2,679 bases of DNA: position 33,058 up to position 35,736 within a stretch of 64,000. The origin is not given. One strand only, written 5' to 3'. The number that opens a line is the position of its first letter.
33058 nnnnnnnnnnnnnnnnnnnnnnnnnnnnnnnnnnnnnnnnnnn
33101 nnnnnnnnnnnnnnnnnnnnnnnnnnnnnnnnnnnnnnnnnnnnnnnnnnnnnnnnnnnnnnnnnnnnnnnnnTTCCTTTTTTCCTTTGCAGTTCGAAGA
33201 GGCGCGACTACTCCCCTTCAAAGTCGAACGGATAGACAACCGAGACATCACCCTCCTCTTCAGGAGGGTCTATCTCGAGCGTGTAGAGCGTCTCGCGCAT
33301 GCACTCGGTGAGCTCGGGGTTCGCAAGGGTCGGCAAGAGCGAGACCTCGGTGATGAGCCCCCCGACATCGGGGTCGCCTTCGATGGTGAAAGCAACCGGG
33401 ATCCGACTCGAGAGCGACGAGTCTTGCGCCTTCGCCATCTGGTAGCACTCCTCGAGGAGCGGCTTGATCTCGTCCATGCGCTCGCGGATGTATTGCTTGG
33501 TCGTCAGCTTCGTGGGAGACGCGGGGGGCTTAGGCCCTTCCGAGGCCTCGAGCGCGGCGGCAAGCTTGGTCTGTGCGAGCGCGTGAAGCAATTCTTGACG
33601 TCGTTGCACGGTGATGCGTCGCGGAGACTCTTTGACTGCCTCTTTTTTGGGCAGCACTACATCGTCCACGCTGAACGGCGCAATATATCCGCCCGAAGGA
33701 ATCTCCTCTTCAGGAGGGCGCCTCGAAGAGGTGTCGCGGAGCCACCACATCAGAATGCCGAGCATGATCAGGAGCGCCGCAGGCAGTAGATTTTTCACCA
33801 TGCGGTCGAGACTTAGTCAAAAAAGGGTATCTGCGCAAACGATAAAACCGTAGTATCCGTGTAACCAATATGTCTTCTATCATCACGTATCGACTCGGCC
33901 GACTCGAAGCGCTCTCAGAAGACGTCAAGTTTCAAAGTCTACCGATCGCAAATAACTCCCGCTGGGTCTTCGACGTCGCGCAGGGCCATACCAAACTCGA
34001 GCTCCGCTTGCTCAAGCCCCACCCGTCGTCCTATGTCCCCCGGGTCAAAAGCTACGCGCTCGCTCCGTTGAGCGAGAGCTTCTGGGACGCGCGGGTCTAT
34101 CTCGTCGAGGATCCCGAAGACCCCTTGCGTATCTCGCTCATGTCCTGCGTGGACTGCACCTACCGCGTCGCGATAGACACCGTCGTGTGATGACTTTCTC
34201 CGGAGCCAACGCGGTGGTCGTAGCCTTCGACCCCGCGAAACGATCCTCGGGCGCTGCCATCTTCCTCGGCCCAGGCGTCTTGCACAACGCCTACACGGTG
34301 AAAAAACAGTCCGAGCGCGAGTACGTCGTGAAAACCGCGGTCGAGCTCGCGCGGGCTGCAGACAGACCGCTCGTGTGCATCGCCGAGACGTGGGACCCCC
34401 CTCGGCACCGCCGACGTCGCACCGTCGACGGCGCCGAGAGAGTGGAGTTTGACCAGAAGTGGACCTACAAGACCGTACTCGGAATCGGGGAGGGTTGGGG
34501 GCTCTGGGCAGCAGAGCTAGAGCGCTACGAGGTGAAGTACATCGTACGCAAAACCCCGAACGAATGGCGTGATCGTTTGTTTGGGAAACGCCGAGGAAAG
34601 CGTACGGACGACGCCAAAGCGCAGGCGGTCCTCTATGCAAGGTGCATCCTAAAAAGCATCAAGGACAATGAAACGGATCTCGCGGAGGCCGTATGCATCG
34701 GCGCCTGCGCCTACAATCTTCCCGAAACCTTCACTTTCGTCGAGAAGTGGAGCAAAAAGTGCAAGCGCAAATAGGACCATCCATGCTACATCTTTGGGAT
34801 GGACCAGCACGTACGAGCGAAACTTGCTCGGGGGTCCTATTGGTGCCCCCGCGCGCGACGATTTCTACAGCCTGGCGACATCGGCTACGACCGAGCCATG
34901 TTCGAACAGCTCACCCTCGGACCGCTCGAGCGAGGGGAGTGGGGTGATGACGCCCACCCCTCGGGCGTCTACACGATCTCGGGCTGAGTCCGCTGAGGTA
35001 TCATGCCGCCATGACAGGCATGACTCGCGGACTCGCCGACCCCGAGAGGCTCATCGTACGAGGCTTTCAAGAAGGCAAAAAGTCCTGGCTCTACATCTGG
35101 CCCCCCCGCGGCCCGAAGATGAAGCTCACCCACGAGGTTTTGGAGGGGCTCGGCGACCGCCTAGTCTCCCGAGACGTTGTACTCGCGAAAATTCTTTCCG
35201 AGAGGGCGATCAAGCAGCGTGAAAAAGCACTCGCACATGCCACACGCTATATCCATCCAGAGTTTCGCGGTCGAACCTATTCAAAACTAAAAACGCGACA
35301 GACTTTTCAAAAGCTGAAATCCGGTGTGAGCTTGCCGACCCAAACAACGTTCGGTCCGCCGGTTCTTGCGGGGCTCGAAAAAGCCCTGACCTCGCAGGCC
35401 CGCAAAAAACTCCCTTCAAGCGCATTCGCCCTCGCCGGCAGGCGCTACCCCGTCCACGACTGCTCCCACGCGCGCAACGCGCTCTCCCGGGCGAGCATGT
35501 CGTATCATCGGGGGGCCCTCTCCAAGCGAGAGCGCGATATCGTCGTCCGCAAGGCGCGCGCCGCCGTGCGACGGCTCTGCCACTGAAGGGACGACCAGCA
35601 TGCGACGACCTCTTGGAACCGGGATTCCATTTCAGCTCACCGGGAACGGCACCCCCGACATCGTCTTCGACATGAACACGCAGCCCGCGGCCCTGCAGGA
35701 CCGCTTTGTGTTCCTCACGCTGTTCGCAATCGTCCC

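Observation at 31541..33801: Virus-borne radical SAM/SPASM cassette with an adjacent signal-peptide mini-protein (candidate RiPP or protein-maturation system)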

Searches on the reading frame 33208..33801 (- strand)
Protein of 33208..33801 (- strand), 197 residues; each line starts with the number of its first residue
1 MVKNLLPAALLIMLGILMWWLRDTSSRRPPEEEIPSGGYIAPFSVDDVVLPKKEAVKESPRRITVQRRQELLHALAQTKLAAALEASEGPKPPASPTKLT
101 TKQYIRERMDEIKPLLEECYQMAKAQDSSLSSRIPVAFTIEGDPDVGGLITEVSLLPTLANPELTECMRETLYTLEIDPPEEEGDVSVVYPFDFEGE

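Call 3: search_protein_families(library=pfam, proteins=[window:33208-33801:-], max_evalue=0.1)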
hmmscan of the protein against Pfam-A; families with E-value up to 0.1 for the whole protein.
window:33208-33801:- (197 aa): 0 families

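Call 4: search_protein_families(library=ncbifam, proteins=[window:33208-33801:-], max_evalue=0.1)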
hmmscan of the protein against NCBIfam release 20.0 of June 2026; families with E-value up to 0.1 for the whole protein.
window:33208-33801:- (197 aa): 2 families
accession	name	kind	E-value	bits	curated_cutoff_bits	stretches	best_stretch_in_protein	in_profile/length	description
NF033768.1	myxo_SS_tail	domain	7.1e-11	42.1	40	1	102-194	3-91/92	AgmX/PglI C-terminal domain-containing protein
NF033760.1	gliding_GltG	equivalog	9.4e-06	24.4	650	1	102-195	556-646/650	adventurous gliding motility protein GltG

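Call 8: search_protein_families(library=phrogs, proteins=[window:33208-33801:-], max_evalue=0.01)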
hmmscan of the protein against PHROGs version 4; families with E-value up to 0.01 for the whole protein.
window:33208-33801:- (197 aa): 0 families

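Call 53: find_homologous_proteins(query=window:33208-33801:-, max_evalue=0.001)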
Query window:33208-33801:- (197 aa): 10 proteins with E <= 0.001 among 496 candidates.
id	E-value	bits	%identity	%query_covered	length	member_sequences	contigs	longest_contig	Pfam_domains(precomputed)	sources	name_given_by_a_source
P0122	2.0e-121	421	98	100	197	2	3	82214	-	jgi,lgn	jgi:hypothetical protein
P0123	5.3e-42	162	56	74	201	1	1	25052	-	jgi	jgi:hypothetical protein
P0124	2.7e-39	153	43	98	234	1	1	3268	-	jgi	jgi:cobalamin biosynthesis protein CbiG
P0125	1.7e-34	137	40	99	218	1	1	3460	-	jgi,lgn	jgi:hypothetical protein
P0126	1.2e-32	131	48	71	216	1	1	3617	-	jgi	-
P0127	2.2e-32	130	40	99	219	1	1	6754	-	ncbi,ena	-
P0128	5.1e-31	126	37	98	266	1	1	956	-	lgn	-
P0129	5.2e-29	119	36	98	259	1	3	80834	-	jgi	jgi:hypothetical protein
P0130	1.8e-23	101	41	70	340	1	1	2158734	-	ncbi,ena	-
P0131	1.3e-19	89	42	64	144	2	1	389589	-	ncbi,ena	-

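Call 54: find_encoding_contigs(protein=P0129, flank=4000, max_places=2)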
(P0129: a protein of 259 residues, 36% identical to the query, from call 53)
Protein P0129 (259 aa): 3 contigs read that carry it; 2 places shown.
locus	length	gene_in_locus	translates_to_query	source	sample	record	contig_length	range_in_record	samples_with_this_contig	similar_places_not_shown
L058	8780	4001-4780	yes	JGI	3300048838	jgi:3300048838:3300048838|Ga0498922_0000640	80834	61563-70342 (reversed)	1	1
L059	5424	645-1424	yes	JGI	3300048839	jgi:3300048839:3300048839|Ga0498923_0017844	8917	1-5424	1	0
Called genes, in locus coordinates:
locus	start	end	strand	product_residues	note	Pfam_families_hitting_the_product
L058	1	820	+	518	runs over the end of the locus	PF00239:Resolvase, PF07508:Recombinase, PF13408:Zn_ribbon_recom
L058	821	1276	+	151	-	-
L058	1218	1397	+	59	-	-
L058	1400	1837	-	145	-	-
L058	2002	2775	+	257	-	-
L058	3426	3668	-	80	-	-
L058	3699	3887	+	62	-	-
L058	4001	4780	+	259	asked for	-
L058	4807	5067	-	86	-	-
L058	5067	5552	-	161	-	-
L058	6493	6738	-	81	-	-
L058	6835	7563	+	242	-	-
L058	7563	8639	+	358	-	PF08308:PEGA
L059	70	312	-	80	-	-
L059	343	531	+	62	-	-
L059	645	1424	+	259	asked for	-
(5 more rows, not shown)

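Call 55: find_encoding_contigs(protein=P0127, flank=4000, max_places=1)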
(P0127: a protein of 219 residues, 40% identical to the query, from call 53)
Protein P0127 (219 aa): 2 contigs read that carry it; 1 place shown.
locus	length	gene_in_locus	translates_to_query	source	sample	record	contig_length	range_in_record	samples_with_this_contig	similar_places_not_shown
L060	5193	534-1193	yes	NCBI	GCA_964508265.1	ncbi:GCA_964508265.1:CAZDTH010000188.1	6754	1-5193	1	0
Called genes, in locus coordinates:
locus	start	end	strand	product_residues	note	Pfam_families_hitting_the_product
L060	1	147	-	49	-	?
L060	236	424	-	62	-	-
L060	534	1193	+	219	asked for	-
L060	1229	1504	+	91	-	-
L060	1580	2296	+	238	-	-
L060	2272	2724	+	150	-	PF13186:SPASM (weak)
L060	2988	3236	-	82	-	-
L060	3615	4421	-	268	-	PF02086:MethyltransfD12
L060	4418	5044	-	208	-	PF00149:Metallophos, PF12850:Metallophos_2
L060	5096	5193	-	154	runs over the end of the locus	-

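Call 56: find_encoding_contigs(protein=P0125, flank=3500, max_places=1)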
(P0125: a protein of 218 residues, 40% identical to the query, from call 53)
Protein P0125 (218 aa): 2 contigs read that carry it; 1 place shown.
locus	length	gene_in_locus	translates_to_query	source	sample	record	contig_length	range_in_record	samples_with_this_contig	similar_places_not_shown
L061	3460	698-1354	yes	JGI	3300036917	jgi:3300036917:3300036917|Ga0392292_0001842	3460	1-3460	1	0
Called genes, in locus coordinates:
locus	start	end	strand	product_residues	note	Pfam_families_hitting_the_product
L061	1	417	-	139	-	?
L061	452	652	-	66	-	PF03462:PCRF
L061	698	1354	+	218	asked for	-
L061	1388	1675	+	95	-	-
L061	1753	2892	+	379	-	PF04055:Radical_SAM, PF13186:SPASM (weak)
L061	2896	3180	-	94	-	-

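Call 60: find_encoding_contigs(protein=P0124, flank=3300, max_places=1)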
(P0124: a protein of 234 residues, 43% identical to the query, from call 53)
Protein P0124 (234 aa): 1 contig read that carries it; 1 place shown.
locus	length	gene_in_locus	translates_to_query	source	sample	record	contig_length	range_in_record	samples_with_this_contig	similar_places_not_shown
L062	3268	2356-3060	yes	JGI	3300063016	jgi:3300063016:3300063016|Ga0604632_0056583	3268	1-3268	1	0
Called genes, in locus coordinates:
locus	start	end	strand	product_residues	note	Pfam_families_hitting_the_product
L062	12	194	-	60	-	-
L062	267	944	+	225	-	PF01656:CbiA, PF02374:ArsA_ATPase (faint), PF06564:CBP_BcsQ (faint), PF07015:VirC1, PF09140:MipZ (weak), PF10609:ParA (weak), PF13614:AAA_31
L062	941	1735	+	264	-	PF02195:ParB_N (weak)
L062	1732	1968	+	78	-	-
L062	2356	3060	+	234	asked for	-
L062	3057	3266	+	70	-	?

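Call 61: find_encoding_contigs(protein=P0126, flank=3600, max_places=1)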
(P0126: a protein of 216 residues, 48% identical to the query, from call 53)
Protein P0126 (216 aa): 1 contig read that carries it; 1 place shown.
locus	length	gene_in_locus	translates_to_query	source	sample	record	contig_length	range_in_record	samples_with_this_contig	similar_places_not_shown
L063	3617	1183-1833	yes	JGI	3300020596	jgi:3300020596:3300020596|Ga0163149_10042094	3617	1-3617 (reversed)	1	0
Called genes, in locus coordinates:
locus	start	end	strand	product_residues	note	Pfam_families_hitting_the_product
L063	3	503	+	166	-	?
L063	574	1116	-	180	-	-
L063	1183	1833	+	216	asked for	-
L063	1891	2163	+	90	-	-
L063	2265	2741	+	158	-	PF04055:Radical_SAM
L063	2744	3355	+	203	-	PF13186:SPASM (faint)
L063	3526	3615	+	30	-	?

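Call 67: predict_structure(alignment_id=A2)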
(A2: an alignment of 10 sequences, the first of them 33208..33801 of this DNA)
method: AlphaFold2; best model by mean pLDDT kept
length: 197 residues; sequences in the alignment: 10
mean_pLDDT: 72.4   pTM: 0.47
mean pLDDT of the five models: 72.4, 71.7, 70.7, 70.5, 69.1
residues with pLDDT >= 90: 50; 70-90: 71; 50-70: 37; < 50: 39
segments of 3 or more residues with pLDDT < 50: 27-57, 87-92
pLDDT, mean of each block of 10 residues (from residue 1): 63 85 60 39 41 48 75 73 50 54 88 95 92 91 76 82 93 83 81 79
secondary structure, 60 per line:
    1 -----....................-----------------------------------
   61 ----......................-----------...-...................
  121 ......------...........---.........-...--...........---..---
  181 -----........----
elements in order: H6-25 H65-86 H102-126 E133-143 E147-155 H162-172 E186-193

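Call 70: fold_search(model_id=the predicted structure, library=pdb)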
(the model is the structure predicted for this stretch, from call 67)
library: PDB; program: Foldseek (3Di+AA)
matches with E <= 10: 382; with E <= 0.001: 0
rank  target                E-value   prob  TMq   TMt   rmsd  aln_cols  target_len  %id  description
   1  6sly_MODEL_1_A        5.5e-03  0.69  0.21  0.32   9.8       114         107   13  NMR solution structure of Helicobacter pylori TonB-CTD (residues 179-285) (released 2020-03-25)
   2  4g7x_B                1.0e-02  0.90  0.24  0.39   6.8       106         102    9  Crystal structure of a complex between the CTXphi pIII N-terminal domain and the Vibrio cholerae TolA C-terminal domai (released 2012-08-29)
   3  2m2k_MODEL_1_A        1.3e-02  0.84  0.26  0.35  12.0       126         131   21  The structure of HasB CTD (released 2013-04-10)
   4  6fw4_MODEL_1_A        1.9e-02  0.80  0.22  0.36   7.2        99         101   10  Protein-protein interactions and conformational changes : Importance of the hydrophobic cavity of TolA C-termi (released 2019-03-20)
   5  5lw8_MODEL_1_A        2.5e-02  0.82  0.26  0.43   5.6        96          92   11  NMR solution structure of Helicobacter pylori TonB-CTD (residues 194-285) (released 2016-10-19)
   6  1lr0                  1.0e-01  0.60  0.24  0.33  12.2       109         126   18  Pseudomonas aeruginosa TolA Domain III, Seleno-methionine Derivative (released 2002-05-29)
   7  1s62_MODEL_1_A        1.4e-01  0.47  0.24  0.39   6.5        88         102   17  Solution structure of the Escherichia coli TolA C-terminal domain (released 2005-02-15)
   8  9tvu_a                1.5e-01  0.15  0.14  0.13  18.1       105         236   15  Structure of the Chlamydomonas reinhardtii chlororibosome (released 2026-02-18)
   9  7zc8_A                2.0e-01  0.41  0.23  0.42   5.1        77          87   19  Crystal structure of the C-terminal domain of FusB, a TonB homologue (released 2022-08-17)
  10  8yl8_A                2.2e-01  0.16  0.20  0.19  20.7       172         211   14  Crystal structure of the de novo designed protein 200 AA in the crystal form 2 (released 2024-10-16)
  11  8yl4_A                2.2e-01  0.13  0.18  0.18  20.6       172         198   15  Crystal structure of the de novo designed protein 200 AA in the crystal form 1 (released 2024-10-16)
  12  6fip_MODEL_1_A        2.3e-01  0.69  0.27  0.47   4.5        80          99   22  Solution NMR structure of Pseudomonas aeruginosa TonB CTD (released 2018-08-29)
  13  7zc8_B                2.5e-01  0.41  0.23  0.43   5.3        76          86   20  Crystal structure of the C-terminal domain of FusB, a TonB homologue (released 2022-08-17)
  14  3qdp                  3.4e-01  0.28  0.23  0.39   5.5       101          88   17  Structural characterization of the interaction of colicin A, colicin N, and TolB with TolAIII translocon (released 2012-01-25)
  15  9dc4_T                3.8e-01  0.44  0.25  0.47   3.6        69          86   10  Transferrin Binding Protein A in complex with transferrin binding protein B, transferrin and globular domain of TonB (released 2026-03-04)
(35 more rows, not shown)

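Call 74: search_protein_families(library=padloc, proteins=[window:33208-33801:-], max_evalue=0.01)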
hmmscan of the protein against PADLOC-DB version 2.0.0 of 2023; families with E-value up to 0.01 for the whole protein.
window:33208-33801:- (197 aa): 0 families

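Call 83: list_cluster_members(proteins=[P0130, P0131, P0127, P0020, P0024, P0017])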
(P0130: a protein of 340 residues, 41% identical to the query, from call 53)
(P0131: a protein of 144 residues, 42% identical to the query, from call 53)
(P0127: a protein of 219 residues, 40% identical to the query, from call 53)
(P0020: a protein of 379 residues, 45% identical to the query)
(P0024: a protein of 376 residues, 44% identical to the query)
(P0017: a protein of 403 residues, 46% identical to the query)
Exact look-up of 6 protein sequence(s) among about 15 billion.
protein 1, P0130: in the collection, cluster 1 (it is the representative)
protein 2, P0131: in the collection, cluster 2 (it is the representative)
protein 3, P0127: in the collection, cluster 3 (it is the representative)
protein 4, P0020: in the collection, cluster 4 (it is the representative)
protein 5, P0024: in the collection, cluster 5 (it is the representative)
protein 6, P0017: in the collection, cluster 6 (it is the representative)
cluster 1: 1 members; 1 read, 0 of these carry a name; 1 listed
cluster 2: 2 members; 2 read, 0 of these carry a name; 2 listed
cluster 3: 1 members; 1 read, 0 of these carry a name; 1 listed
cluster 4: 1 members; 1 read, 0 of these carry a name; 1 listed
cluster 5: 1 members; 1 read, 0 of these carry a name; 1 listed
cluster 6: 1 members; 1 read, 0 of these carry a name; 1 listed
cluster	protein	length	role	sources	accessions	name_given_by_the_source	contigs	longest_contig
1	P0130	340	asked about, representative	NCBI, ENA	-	-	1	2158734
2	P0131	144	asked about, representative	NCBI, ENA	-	-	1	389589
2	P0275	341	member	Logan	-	-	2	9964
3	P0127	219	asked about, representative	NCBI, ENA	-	-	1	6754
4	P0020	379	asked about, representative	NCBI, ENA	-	-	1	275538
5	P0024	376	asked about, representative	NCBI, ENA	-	-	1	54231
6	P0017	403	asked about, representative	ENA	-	-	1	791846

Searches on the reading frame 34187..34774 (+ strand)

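Call 3: search_protein_families(library=pfam, proteins=[window:34187-34774:+], max_evalue=0.1)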
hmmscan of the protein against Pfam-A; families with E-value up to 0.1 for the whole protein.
window:34187-34774:+ (195 aa): 0 families

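Call 8: search_protein_families(library=phrogs, proteins=[window:34187-34774:+], max_evalue=0.01)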
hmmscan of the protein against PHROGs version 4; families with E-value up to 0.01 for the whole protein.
window:34187-34774:+ (195 aa): 2 families
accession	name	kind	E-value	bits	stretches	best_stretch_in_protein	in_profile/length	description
phrog_159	-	DNA, RNA and nucleotide metabolism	0.00032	20.8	1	60-180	151-251/330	RuvC-like Holliday junction resolvase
phrog_1770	-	DNA, RNA and nucleotide metabolism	0.0043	18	1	11-176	6-148/158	Holliday junction resolvase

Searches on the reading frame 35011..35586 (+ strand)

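Call 3: search_protein_families(library=pfam, proteins=[window:35011-35586:+], max_evalue=0.1)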
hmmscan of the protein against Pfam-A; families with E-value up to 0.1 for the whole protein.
window:35011-35586:+ (191 aa): 1 family
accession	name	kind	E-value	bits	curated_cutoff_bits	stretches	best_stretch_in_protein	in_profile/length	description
PF20223.3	DUF6582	-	0.04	14.7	27.3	1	132-187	18-74/83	Family of unknown function (DUF6582)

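Call 8: search_protein_families(library=phrogs, proteins=[window:35011-35586:+], max_evalue=0.01)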
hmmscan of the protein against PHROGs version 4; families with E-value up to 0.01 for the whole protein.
window:35011-35586:+ (191 aa): 1 family
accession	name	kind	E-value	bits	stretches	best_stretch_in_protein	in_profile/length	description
phrog_16160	-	unknown function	1.2e-17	65.3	1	126-186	4-65/69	-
